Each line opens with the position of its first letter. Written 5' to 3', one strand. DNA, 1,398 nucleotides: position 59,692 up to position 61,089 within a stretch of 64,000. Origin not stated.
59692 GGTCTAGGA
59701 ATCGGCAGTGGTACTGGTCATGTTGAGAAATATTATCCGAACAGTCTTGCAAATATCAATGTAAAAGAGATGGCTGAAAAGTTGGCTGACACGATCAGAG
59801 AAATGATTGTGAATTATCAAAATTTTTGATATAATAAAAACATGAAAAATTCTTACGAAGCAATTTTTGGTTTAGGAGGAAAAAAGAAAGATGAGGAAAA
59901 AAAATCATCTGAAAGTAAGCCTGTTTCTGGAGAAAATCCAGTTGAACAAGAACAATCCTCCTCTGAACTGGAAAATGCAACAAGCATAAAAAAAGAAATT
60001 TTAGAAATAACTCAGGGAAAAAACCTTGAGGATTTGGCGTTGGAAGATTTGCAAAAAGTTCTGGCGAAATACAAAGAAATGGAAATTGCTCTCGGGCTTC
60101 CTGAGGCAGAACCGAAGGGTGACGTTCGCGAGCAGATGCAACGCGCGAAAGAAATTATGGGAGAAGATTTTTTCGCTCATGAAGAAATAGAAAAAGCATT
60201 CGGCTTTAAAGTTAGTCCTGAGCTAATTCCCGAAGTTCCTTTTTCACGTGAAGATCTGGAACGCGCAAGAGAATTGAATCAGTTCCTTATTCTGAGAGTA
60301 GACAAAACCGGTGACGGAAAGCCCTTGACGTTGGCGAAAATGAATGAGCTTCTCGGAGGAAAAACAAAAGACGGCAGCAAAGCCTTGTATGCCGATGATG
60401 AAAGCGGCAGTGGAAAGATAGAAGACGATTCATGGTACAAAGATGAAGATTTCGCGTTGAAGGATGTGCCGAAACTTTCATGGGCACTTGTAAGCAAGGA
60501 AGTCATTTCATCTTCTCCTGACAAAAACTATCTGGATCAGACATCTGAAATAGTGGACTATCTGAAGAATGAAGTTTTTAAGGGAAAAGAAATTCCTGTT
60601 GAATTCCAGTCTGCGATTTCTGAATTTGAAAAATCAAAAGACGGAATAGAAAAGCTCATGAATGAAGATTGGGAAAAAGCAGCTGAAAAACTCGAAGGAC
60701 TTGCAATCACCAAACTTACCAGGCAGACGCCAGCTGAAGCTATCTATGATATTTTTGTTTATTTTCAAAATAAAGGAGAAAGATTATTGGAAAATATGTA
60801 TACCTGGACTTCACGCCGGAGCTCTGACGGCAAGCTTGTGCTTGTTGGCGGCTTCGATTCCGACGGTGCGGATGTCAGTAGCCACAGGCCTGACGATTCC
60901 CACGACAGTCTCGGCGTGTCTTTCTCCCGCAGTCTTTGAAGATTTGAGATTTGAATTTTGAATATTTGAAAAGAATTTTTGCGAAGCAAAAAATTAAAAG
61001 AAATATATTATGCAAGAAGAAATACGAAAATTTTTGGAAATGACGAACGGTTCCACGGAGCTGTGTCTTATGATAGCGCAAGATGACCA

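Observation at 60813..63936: Diversity-generating retroelement: one template repeat and two adenine-mutagenised variable repeats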

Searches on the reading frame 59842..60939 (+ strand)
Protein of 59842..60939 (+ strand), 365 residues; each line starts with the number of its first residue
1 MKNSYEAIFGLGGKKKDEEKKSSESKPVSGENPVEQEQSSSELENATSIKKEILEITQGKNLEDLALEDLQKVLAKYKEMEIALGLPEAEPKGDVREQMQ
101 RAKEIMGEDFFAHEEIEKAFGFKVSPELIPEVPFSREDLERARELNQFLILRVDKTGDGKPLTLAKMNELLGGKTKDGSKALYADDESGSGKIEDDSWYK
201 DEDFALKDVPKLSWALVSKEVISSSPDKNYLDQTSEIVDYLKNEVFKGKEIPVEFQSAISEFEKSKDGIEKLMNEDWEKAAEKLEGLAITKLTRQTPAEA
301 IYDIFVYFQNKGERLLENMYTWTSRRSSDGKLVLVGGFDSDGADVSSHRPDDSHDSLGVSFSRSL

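Call 6: search_protein_families(library=pfam, proteins=[window:59842-60939:+], max_evalue=0.01)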
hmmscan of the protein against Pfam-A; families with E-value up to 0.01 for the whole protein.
window:59842-60939:+ (365 aa): 0 families

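Call 15: find_homologous_proteins(query=window:59842-60939:+, max_evalue=0.001)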
Query window:59842-60939:+ (365 aa): 152 proteins with E <= 0.001 among 7215 candidates; the best 120 are listed.
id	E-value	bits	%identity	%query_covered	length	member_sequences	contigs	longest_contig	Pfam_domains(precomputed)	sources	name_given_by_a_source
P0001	8.6e-215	731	94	100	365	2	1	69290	-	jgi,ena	-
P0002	1.8e-195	667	86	100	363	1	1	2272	-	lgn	-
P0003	1.1e-187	642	83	100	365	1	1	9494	-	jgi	jgi:hypothetical protein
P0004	1.6e-169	582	75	100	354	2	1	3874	-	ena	-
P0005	1.7e-169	582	76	100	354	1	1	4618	-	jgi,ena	-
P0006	9.8e-166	569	75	100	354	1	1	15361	-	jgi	jgi:hypothetical protein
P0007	1.5e-164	566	74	100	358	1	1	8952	-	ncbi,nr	ncbi:MAG: hypothetical protein EOM19_03755 [Candidatus Moranbacteria bacterium]|nr:hypothetical prot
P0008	4.5e-164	564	73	100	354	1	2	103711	-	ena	-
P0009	3.8e-163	561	72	100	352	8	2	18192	-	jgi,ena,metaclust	metaclust:\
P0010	7.1e-162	557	71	100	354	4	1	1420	-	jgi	-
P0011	9.2e-159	547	73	100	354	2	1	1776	-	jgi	jgi:hypothetical protein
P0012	1.4e-152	526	70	100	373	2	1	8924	-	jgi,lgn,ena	-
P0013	2.3e-146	506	67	100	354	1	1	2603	-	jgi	jgi:hypothetical protein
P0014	1.1e-143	497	68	100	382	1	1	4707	-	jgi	-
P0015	2.6e-141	489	66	99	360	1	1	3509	-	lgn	-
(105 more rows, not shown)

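Call 16: find_encoding_contigs(protein=P0001, flank=10000, max_places=4)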
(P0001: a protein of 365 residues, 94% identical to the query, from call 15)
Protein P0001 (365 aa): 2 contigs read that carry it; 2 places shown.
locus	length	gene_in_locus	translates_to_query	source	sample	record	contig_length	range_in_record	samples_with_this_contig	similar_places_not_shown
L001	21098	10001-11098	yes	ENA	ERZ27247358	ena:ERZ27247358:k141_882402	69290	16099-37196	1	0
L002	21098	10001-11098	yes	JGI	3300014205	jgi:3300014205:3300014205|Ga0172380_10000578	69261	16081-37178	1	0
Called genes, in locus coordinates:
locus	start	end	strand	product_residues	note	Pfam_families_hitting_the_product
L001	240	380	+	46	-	-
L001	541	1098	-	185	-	PF08207:EFP_N, PF01132:EFP, PF09285:Elong-fact-P_C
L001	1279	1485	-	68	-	PF01084:Ribosomal_S18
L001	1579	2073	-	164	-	PF00436:SSB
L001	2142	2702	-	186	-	PF01250:Ribosomal_S6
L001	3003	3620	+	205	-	-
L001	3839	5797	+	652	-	PF00270:DEAD (weak), PF04851:ResIII, PF13604:AAA_30 (faint), PF17757:UvrB_inter, PF27431:UvrB_3rd, PF00271:Helicase_C, PF12344:UvrB, PF02151:UVR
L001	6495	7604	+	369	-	PF01323:DSBA (faint), PF25011:VSR_TRX (faint)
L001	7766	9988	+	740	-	PF05762:VWA_CoxE (weak), PF00092:VWA (weak), PF11775:CobT_C (weak)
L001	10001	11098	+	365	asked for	-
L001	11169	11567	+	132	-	-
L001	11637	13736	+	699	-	PF07728:AAA_5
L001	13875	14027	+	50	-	-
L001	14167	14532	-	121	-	PF22296:bAvd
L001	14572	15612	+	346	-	PF00078:RVT_1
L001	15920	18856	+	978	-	PF00005:ABC_tran (faint), PF02463:SMC_N (faint), PF13191:AAA_16 (faint), PF13304:AAA_21 (faint), PF13555:AAA_29 (faint), PF17760:UvrA_inter, PF17755:UvrA_DNA-bind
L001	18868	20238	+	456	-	PF01541:GIY-YIG, PF27096:UvrC_M (weak), PF02151:UVR (faint), PF08459:UvrC_RNaseH_dom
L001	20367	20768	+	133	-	-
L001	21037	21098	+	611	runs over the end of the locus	PF00403:HMA, PF13386:DsbD_2, PF13473:Cupredoxin_1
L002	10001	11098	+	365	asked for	-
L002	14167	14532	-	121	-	PF22296:bAvd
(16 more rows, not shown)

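Call 23: search_protein_families(library=pfam, proteins=[L001:14524-15612:+, L001:14167-14532:-, L001:11169-11567:+, L001:13875-14027:+], max_evalue=0.01)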
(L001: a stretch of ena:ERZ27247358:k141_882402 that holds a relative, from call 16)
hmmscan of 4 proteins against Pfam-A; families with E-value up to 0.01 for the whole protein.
L001:14524-15612:+ (362 aa): 1 family
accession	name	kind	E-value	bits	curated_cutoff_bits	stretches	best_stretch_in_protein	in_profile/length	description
PF00078.32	RVT_1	-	3.4e-23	82.9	29.6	1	77-280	8-204/205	Reverse transcriptase (RNA-dependent DNA polymerase)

L001:14167-14532:- (121 aa): 2 families
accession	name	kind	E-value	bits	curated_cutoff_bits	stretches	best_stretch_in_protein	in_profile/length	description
PF22296.2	bAvd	-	4.4e-20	72.6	40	1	7-111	3-106/107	bAvd-like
PF05635.17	23S_rRNA_IVP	-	0.0011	19.6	33.8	0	55-106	54-105/106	23S rRNA-intervening sequence protein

L001:11169-11567:+ (132 aa): 0 families

L001:13875-14027:+ (50 aa): 0 families

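Call 43: find_related_loci(query=A1, collection=genome_contigs, flank=10000)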
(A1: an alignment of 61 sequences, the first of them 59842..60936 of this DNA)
Query A1 (365 aa) in genome_contigs; peptide patterns used: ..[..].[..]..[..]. (x = any residue, [..] = any of these).
333 stretches matched a pattern; 38 encode a relative of the query (tblastn E <= 1e-3); 36 distinct loci.
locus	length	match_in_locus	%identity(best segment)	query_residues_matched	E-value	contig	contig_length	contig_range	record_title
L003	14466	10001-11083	64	1-365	3e-144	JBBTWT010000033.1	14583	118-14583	MAG: Patescibacteria group bacterium isolate H32-bin019_1 H32_bin019_1_000000000033, whole genome shotgun sequence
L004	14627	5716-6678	60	42-365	7e-125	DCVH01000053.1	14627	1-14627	MAG TPA_asm: Patescibacteria group bacterium UBA2193 UBA2193_contig_14881, whole genome shotgun sequence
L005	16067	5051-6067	56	5-347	3e-117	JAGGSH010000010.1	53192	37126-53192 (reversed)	MAG: bacterium isolate AUK017 PB_MANV_017_c_000000000045, whole genome shotgun sequence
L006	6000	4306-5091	53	93-365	2e-88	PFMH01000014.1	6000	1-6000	MAG: bacterium (Candidatus Howlettbacteria) CG_4_10_14_0_8_um_filter_40_9 CG_4_10_14_0.8_um_filter_scaffold_9938_c, whol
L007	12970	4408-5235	51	83-365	1e-87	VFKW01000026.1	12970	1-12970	MAG: Candidatus Berkelbacteria bacterium isolate Bin_65_7 c_000005277809, whole genome shotgun sequence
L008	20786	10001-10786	53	97-364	1e-84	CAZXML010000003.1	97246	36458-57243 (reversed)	MAG TPA_asm: uncultured Gammaproteobacteria bacterium isolate SRP119689_co1_192 genome assembly, contig: NODE_190_length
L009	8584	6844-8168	51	95-365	7e-84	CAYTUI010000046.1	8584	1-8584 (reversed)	MAG TPA_asm: uncultured Gammaproteobacteria bacterium isolate SRP062349_co4_110 genome assembly, contig: NODE_2368_lengt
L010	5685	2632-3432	51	86-363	5e-83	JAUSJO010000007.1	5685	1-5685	MAG: bacterium isolate E14_metabat.bin.303 E14_k141_815746, whole genome shotgun sequence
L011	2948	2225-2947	56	93-341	4e-84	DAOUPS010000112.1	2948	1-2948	MAG TPA_asm: bacterium isolate CSMAG_106 CSMAG_106_k127_17051_length_2948_cov_20.4392, whole genome shotgun sequence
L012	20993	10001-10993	44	25-364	1e-82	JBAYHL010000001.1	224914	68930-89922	MAG: Patescibacteria group bacterium isolate SO_2016_GW1_149 scaffold00097_OW334_2016, whole genome shotgun sequence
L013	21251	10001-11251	47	72-365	3e-81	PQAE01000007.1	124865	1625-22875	MAG: Parcubacteria group bacterium isolate FeB_17 contig_2809, whole genome shotgun sequence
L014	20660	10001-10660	55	102-330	2e-77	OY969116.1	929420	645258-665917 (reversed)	MAG: uncultured Candidatus Berkelbacteria bacterium isolate MFD04408.bin.c.6 genome assembly, chromosome: 1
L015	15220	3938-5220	49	69-365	4e-77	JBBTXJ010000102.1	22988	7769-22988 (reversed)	MAG: Patescibacteria group bacterium isolate H51-bin222_1 H51_bin222_1_000000000102, whole genome shotgun sequence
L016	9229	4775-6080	46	57-365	6e-77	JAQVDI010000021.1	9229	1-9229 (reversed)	MAG: Patescibacteria group bacterium isolate STE_108 NODE_19789_length_9229_cov_3.926829_Sandtown_E, whole genome shotgu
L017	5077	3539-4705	49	87-363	2e-76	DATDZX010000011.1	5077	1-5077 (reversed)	MAG TPA_asm: Candidatus Paceibacterota bacterium isolate SMAG_U8203 k141_1938003, whole genome shotgun sequence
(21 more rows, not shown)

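Call 47: predict_structure(alignment_id=A1)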
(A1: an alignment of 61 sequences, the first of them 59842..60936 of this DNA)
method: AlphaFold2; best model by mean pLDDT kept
length: 365 residues; sequences in the alignment: 61
mean_pLDDT: 88.6   pTM: 0.76
mean pLDDT of the five models: 88.6, 88.2, 86.9, 86.5, 86.3
residues with pLDDT >= 90: 275; 70-90: 42; 50-70: 8; < 50: 40
segments of 3 or more residues with pLDDT < 50: 1-37
pLDDT, mean of each block of 10 residues (from residue 1): 40 41 42 48 86 91 86 84 64 80 98 98 94 96 98 97 98 97 91 95 98 98 98 98 96 97 98 98 98 98 99 98 98 98 98 96 92
secondary structure, 60 per line:
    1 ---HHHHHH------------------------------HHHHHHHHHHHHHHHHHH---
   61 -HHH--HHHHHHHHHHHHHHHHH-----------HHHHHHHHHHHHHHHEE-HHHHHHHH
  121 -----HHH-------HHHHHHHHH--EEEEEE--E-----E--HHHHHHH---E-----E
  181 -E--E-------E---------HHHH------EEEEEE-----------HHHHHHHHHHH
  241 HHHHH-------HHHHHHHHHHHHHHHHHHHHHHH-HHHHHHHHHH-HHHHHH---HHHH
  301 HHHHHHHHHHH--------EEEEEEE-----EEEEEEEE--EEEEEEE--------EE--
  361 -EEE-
elements in order: H4-9 H40-57 H67-83 H95-109 H113-120 H136-144 E147-152 H164-170 H203-206 E213-218 H230-245 H253-275 H277-286 H288-293 H297-311 E320-326 E332-339 E342-348 E362-364

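Call 50: fold_search(model_id=the predicted structure, library=pdb)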
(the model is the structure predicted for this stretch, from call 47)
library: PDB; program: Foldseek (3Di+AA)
matches with E <= 10: 33; with E <= 0.001: 0
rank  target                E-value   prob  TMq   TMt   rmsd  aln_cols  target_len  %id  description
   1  4eps                  3.7e-01  0.10  0.15  0.12  13.7       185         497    9  Crystal structure of a fimbrial protein (BACOVA_04982) from Bacteroides ovatus ATCC 8483 at 1.85 A resolution (released 2012-06-13)
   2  5aoh_B                5.2e-01  0.20  0.10  0.14   3.8        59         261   20  Crystal Structure of CarF (released 2017-01-25)
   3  6qkj_A                5.8e-01  0.10  0.14  0.13  13.4       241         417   10  EgtB from Chloracidobacterium thermophilum, a type II sulfoxide synthase in complex with N,N,N-trimethyl-histidine (released 2019-03-27)
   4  2q17_D                6.1e-01  0.28  0.10  0.13   5.4        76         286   20  Formylglycine Generating Enzyme from Streptomyces coelicolor (released 2008-04-01)
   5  1y4j_A                7.7e-01  0.60  0.12  0.17   2.4        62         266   22  Crystal structure of the paralogue of the human formylglycine generating enzyme (released 2005-02-08)
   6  6muj_E                8.6e-01  0.38  0.11  0.14   3.8        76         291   20  Formylglycine generating enzyme bound to copper (released 2019-02-27)
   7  2q17_A                8.6e-01  0.25  0.10  0.13   5.3        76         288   18  Formylglycine Generating Enzyme from Streptomyces coelicolor (released 2008-04-01)
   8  2q17_E                9.1e-01  0.23  0.10  0.12   6.7        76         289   18  Formylglycine Generating Enzyme from Streptomyces coelicolor (released 2008-04-01)
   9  6muj_A                9.6e-01  0.35  0.11  0.14   5.0        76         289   22  Formylglycine generating enzyme bound to copper (released 2019-02-27)
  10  6muj_D                9.6e-01  0.35  0.11  0.14   4.1        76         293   21  Formylglycine generating enzyme bound to copper (released 2019-02-27)
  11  6muj_B                9.6e-01  0.35  0.11  0.14   3.7        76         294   20  Formylglycine generating enzyme bound to copper (released 2019-02-27)
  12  6qki_C                9.6e-01  0.08  0.15  0.14  13.6       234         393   11  Native structure of EgtB from Chloracidobacterium thermophilum, a type II sulfoxide synthase (released 2019-03-27)
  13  5aoh_A                1.0e+00  0.33  0.12  0.16   3.1        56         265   20  Crystal Structure of CarF (released 2017-01-25)
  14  6o6m_B                1.0e+00  0.06  0.14  0.13  14.1       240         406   10  The Structure of EgtB (Cabther) (released 2019-07-31)
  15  2q17_C                1.1e+00  0.20  0.10  0.12   6.8        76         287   17  Formylglycine Generating Enzyme from Streptomyces coelicolor (released 2008-04-01)
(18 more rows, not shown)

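Call 51: search_protein_families(library=pfam, alignment_id=A1, max_evalue=1)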
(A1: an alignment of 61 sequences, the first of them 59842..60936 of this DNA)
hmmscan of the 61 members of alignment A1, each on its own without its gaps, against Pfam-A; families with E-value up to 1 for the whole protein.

A. member 1, window:59842-60936:+ (365 aa): 2 families
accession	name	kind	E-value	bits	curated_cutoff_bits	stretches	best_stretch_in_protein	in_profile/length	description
PF07646.21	Kelch_2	-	0.1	13.1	21.3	1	324-347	6-29/48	Kelch motif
PF04157.22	EAP30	-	0.33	11.1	26.8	0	236-291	95-150/219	EAP30/Vps36 family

B. families by the number of members that match (of 61 scanned): 83 families (the first 25 are shown)
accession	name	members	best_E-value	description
PF24157.1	DUF7408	5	0.012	Domain of unknown function (DUF7408)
PF09903.14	DUF2130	4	0.00064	Uncharacterized protein conserved in bacteria (DUF2130)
PF07361.16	Cytochrom_B562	4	0.11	Cytochrome b562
PF04220.17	YihI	3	0.011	Der GTPase activator (YihI)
PF20551.3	DUF6765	2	0.0089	Family of unknown function (DUF6765)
PF02520.22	ANIS5_cation-bd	2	0.018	SXP/RAL-2 family protein Ani s 5-like, metal-binding domain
PF03360.21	Glyco_transf_43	2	0.018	Glycosyltransferase family 43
PF04157.22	EAP30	2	0.022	EAP30/Vps36 family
PF11815.13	DUF3336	2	0.023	Domain of unknown function (DUF3336)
PF10732.14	DUF2524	2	0.076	Protein of unknown function (DUF2524)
PF09083.16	DUF1923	2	0.08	Domain of unknown function (DUF1923)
PF12443.13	AKNA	2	0.4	AT-hook-containing transcription factor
PF01340.26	MetJ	1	0.0028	Met Apo-repressor, MetJ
PF06717.16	DUF1202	1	0.0039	Protein of unknown function (DUF1202)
PF04778.17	LMP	1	0.0043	LMP repeated region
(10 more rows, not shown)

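Call 53: fold_search(model_id=the predicted structure, library=viral)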
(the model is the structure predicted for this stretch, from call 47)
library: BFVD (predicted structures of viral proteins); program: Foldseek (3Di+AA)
matches with E <= 10: 129; with E <= 0.001: 0
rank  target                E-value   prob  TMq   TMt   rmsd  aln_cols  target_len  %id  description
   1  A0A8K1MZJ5            3.2e-01  0.89  0.13  0.09  15.1        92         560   12  Transmembrane protein [Riboviria sp.]
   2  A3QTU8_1              1.1e+00  0.51  0.10  0.04  13.1        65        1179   12  Membrane protein ORF139 [Cyprinid herpesvirus 3]
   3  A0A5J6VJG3            1.5e+00  0.14  0.11  0.08  23.7       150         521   13  Uncharacterized protein [Megaviridae environmental sample]
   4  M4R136                2.0e+00  0.09  0.08  0.07  12.0        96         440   20  (no name in the UniProt tables at hand)
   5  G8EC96                2.2e+00  0.15  0.11  0.32  16.9        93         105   16  (no name in the UniProt tables at hand)
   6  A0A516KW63            2.4e+00  0.47  0.12  0.61   5.3        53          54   13  (no name in the UniProt tables at hand)
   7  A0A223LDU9            2.4e+00  0.15  0.09  0.34   5.4        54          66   20  Uncharacterized protein [Bacillus phage PBS1]
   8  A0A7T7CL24            2.5e+00  0.63  0.14  0.44   6.1        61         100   15  Uncharacterized protein [Providencia phage PSTRCR_114]
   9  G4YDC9                2.6e+00  0.25  0.12  0.20  11.4        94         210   13  (no name in the UniProt tables at hand)
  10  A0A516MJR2            2.6e+00  0.08  0.12  0.07  21.6       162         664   14  (no name in the UniProt tables at hand)
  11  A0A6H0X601            2.8e+00  0.89  0.12  0.41   1.2        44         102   14  Uncharacterized protein [Bacillus phage Izhevsk]
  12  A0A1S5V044            2.8e+00  0.51  0.11  0.48   2.6        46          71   20  (no name in the UniProt tables at hand)
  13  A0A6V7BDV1            2.8e+00  0.20  0.11  0.18  17.0        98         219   12  (no name in the UniProt tables at hand)
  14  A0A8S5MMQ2            2.8e+00  0.20  0.12  0.15  10.6        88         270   15  Uncharacterized protein [Siphoviridae sp. ctxc31]
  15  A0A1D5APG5            2.8e+00  0.15  0.09  0.17  23.0       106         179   11  Uncharacterized protein [Microplitis mediator bracovirus]
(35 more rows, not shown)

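Call 85: find_related_loci(query=A4, collection=metagenome_contigs, flank=6000)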
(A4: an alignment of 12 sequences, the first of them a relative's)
Query A4 (362 aa) in metagenome_contigs; peptide patterns used: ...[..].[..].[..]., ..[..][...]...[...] (x = any residue, [..] = any of these).
600 stretches matched a pattern (row limit reached: there are more); 574 encode a relative of the query (tblastn E <= 1e-3); the best 80 are kept; 80 distinct loci.
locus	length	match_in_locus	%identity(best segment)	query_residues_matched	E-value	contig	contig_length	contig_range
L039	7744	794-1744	55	13-345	6e-122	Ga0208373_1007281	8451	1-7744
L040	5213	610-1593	54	13-340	4e-122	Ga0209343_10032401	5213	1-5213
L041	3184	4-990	55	13-341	1e-125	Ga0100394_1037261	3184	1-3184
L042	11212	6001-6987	54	13-341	2e-120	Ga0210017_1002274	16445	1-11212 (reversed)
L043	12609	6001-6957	56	13-331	1e-120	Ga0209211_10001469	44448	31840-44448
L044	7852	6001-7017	54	3-344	1e-120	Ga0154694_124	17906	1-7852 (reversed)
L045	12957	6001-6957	56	13-331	1e-120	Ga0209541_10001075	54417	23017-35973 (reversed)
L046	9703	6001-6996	52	14-347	4e-120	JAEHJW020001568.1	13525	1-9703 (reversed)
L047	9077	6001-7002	55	2-341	4e-120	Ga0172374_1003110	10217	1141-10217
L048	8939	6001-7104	47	13-340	7e-116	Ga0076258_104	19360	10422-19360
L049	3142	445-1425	52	14-340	4e-119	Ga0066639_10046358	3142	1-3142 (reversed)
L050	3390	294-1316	50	13-353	5e-118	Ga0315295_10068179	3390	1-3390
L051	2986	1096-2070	49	13-341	6e-119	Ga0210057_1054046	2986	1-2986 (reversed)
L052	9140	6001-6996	50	14-345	1e-114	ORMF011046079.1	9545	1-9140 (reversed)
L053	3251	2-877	55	53-344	2e-117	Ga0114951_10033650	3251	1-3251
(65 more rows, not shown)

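Call 98: search_solved_structures(query=A1, max_evalue=10, show_alignments=2)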
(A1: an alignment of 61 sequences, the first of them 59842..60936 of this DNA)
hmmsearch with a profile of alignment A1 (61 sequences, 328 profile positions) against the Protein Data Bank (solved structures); distinct sequences matched with E-value up to 10: 0.
